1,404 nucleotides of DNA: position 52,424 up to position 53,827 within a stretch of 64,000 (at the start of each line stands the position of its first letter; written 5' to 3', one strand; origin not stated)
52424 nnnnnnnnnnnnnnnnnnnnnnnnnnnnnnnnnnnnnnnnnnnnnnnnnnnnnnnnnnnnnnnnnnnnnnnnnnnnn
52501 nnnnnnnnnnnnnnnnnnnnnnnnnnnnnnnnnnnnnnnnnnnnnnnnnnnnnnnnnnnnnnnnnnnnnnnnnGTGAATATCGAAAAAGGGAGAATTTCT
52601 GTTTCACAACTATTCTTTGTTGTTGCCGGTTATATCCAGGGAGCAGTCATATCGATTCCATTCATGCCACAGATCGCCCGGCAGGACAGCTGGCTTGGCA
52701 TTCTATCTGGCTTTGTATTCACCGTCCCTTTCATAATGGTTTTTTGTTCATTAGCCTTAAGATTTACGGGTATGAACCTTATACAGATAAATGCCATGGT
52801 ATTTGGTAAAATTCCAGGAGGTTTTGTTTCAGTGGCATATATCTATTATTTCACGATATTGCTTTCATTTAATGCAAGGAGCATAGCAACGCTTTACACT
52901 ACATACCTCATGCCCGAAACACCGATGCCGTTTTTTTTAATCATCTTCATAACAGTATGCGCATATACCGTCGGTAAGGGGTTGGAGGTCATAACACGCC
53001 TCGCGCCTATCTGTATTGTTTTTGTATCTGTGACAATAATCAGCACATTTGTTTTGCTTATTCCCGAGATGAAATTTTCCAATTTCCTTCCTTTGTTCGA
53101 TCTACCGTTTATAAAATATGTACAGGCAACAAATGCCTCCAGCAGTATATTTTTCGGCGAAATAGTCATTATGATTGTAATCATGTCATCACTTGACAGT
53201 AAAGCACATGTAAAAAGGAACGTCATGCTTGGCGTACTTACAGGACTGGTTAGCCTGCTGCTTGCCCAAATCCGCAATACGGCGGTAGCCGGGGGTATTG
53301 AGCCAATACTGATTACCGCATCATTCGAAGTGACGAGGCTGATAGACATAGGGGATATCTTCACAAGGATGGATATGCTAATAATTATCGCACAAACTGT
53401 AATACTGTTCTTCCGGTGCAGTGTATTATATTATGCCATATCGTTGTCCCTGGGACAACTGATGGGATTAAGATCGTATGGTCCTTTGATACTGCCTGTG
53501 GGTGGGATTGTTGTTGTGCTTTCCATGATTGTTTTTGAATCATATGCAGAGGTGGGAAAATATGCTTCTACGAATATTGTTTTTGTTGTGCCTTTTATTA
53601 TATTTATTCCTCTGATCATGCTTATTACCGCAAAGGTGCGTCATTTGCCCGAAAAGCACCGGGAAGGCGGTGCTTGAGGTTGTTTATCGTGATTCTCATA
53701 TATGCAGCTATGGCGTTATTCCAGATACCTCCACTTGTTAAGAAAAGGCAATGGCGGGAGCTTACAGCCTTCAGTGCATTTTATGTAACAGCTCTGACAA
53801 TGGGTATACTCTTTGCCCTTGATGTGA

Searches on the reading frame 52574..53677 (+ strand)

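Call 82: search_protein_families(library=pfam, proteins=[window:52574-53677:+], max_evalue=0.00001)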
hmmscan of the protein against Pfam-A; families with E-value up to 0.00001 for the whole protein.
window:52574-53677:+ (367 aa): 1 family
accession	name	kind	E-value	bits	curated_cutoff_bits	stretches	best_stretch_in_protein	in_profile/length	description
PF03845.19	Spore_permease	-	3.4e-36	125.2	23.4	1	7-322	1-317/321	Spore germination protein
